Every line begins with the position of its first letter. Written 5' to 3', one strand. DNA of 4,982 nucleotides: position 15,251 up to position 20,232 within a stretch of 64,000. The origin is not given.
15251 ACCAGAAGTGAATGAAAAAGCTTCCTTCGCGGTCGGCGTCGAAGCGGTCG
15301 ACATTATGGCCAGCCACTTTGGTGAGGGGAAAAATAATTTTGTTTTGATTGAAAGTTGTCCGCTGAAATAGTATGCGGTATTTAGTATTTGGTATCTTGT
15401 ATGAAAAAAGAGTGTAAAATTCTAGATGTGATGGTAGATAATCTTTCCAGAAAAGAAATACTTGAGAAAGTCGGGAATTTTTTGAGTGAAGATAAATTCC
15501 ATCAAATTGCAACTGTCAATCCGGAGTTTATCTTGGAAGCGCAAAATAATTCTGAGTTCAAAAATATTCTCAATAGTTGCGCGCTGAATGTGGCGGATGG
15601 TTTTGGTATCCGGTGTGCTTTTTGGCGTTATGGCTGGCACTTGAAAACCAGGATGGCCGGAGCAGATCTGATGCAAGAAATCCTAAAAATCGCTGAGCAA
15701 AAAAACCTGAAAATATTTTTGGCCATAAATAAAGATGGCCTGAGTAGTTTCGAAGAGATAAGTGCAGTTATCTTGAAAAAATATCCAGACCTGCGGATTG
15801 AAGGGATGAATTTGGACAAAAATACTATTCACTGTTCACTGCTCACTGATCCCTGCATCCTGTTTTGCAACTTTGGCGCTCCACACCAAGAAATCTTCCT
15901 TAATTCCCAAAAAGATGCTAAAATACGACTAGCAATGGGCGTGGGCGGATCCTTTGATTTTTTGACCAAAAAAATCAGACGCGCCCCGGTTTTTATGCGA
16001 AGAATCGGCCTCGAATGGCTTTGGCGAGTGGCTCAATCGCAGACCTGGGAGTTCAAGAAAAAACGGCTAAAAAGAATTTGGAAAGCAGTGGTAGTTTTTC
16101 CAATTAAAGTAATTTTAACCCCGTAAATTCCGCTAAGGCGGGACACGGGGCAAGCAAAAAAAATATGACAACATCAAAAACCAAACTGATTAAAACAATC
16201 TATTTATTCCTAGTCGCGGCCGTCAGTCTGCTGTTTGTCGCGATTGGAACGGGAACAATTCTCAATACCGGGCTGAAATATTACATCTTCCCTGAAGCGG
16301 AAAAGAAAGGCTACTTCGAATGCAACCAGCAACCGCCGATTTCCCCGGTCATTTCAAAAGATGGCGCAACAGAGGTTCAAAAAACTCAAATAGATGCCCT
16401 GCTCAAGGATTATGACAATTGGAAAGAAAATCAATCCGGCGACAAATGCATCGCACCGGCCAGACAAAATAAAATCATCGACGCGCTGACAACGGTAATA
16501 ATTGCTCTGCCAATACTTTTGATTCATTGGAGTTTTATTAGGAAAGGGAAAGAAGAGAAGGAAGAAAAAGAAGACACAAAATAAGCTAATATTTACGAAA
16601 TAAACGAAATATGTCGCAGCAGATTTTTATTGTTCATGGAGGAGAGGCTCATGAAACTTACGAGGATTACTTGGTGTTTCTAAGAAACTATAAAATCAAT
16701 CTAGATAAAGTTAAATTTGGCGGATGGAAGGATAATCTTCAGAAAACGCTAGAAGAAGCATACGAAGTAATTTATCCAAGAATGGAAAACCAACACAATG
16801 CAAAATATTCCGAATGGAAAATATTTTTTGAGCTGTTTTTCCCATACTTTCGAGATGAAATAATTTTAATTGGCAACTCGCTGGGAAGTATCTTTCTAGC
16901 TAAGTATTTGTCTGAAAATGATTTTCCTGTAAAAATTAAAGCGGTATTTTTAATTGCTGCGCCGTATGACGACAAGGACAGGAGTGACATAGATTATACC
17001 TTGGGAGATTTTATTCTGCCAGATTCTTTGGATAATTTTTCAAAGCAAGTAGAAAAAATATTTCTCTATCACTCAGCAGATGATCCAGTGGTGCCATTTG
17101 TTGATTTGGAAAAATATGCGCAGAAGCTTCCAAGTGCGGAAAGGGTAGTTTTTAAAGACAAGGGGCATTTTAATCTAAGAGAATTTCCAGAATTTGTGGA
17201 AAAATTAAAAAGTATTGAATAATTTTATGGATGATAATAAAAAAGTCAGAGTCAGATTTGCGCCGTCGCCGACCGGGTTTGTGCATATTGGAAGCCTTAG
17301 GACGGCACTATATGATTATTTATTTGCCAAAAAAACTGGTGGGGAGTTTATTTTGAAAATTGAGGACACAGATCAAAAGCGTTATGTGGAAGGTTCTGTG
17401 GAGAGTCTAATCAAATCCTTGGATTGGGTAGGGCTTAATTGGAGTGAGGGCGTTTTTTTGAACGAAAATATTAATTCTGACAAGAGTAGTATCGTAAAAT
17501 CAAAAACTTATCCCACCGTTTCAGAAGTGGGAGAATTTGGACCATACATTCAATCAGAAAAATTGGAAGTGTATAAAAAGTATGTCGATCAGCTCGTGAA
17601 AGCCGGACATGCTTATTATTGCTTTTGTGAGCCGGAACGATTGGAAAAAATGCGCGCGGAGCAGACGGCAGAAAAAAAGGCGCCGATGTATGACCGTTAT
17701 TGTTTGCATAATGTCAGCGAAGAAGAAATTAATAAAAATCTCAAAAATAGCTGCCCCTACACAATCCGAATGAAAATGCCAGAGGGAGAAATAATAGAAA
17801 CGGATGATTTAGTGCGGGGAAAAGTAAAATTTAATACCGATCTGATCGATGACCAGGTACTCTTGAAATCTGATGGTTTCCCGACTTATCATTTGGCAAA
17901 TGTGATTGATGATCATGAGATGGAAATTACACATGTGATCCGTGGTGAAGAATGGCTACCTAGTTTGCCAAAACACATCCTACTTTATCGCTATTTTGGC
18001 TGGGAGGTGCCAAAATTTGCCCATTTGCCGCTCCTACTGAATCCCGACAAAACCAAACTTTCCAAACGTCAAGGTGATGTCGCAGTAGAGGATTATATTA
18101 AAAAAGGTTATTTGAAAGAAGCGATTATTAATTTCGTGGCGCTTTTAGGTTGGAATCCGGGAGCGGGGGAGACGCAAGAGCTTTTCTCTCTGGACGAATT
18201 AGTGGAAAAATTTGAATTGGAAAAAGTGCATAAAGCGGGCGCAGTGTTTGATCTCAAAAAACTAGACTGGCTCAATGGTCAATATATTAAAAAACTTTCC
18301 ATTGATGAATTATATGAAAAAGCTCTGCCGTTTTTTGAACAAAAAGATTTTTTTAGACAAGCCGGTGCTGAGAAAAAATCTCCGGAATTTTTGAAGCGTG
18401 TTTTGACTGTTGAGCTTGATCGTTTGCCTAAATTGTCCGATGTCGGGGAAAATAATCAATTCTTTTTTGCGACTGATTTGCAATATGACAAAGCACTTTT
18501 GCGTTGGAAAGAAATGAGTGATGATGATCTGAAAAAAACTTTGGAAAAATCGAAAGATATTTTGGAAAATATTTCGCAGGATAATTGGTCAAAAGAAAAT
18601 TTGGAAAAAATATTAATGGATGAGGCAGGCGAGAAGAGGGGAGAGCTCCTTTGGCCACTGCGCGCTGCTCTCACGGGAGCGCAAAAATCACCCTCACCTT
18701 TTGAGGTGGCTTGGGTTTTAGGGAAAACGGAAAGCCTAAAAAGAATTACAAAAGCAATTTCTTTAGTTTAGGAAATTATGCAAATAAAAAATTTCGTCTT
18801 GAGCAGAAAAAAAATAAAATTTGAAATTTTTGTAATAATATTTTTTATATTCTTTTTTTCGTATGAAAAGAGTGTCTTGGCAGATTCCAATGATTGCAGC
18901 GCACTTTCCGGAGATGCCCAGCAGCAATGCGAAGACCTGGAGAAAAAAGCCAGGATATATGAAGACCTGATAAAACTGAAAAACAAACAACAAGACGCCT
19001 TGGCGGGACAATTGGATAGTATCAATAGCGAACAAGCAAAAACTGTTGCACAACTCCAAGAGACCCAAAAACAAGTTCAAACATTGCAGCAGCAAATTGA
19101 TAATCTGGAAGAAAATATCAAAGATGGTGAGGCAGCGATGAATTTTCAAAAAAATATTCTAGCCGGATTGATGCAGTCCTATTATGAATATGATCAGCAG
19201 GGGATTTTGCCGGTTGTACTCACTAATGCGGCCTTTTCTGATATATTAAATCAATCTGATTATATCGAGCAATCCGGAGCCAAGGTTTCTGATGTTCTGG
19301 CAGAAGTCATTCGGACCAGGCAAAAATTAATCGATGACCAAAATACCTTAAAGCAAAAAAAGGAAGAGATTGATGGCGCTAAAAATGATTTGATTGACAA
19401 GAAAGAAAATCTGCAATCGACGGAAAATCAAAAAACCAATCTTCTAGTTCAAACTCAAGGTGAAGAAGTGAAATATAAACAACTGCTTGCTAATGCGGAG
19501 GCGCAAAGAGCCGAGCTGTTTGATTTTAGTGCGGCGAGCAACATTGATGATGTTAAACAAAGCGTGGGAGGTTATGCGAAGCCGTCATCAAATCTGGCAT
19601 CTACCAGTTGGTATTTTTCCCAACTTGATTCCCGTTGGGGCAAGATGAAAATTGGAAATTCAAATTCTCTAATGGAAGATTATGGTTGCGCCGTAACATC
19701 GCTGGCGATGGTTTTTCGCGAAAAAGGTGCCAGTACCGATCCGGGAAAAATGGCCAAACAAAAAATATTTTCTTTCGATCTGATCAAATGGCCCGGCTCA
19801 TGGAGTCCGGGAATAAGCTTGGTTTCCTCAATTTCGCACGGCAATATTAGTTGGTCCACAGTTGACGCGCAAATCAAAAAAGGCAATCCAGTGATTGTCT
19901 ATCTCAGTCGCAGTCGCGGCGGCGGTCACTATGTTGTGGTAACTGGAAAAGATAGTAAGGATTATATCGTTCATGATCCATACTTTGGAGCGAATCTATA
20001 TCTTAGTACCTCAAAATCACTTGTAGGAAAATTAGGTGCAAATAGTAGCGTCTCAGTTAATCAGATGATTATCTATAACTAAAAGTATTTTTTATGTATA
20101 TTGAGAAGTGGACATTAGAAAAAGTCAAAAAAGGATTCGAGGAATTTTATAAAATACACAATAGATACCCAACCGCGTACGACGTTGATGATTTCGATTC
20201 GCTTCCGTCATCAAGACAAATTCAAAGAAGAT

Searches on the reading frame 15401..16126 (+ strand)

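Call 67: search_protein_families(library=pfam, max_evalue=0.000001, proteins=[window:15401-16126:+])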
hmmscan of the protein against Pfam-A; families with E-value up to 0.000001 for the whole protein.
window:15401-16126:+ (241 aa): 1 family
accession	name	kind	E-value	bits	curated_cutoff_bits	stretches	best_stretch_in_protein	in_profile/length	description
PF03808.19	Glyco_tran_WecG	-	1.8e-30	106.4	27.4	1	62-214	3-161/168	Glycosyl transferase WecG/TagA/CpsF family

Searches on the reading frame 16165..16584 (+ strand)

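Call 68: search_protein_families(library=pfam, max_evalue=0.000001, proteins=[window:16165-16584:+])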
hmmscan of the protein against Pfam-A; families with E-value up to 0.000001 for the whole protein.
window:16165-16584:+ (139 aa): 1 family
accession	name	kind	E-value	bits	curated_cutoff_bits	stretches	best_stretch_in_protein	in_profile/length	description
PF18920.5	DUF5671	-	3.6e-07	30.6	28.4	0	101-135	42-74/132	Domain of unknown function (DUF5671)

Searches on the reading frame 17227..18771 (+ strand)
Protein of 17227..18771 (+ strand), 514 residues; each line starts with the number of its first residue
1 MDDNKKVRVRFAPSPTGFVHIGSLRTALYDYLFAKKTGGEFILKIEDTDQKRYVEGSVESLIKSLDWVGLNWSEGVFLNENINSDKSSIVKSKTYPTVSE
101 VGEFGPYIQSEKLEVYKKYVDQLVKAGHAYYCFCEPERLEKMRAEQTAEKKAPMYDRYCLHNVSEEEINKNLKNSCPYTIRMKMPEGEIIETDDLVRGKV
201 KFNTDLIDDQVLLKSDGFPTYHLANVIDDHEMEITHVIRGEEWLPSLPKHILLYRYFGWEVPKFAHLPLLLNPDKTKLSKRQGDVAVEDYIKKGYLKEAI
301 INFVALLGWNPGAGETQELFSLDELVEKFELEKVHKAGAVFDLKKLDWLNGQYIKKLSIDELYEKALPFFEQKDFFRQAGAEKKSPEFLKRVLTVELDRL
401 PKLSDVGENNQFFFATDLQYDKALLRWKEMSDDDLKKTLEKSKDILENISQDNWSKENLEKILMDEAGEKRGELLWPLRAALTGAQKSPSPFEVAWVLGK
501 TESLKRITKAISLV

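Call 68: search_protein_families(library=pfam, max_evalue=0.000001, proteins=[window:17227-18771:+])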
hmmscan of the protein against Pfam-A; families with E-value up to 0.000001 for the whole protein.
window:17227-18771:+ (514 aa): 2 families
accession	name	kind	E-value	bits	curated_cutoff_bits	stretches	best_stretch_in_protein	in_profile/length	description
PF00749.27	tRNA-synt_1c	-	6.5e-105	350.9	23.4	1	6-348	1-314/314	tRNA synthetases class I (E and Q), catalytic domain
PF19269.4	Anticodon_2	-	1.3e-26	94.2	23.6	1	361-511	1-141/141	Anticodon binding domain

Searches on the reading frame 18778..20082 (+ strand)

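Call 68: search_protein_families(library=pfam, max_evalue=0.000001, proteins=[window:18778-20082:+])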
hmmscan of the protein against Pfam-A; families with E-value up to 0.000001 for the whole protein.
window:18778-20082:+ (434 aa): 1 family
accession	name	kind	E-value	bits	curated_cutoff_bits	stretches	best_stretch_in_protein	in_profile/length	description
PF13529.12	Peptidase_C39_2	-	2.7e-12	47.9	24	1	279-402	5-143/143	Peptidase_C39 like family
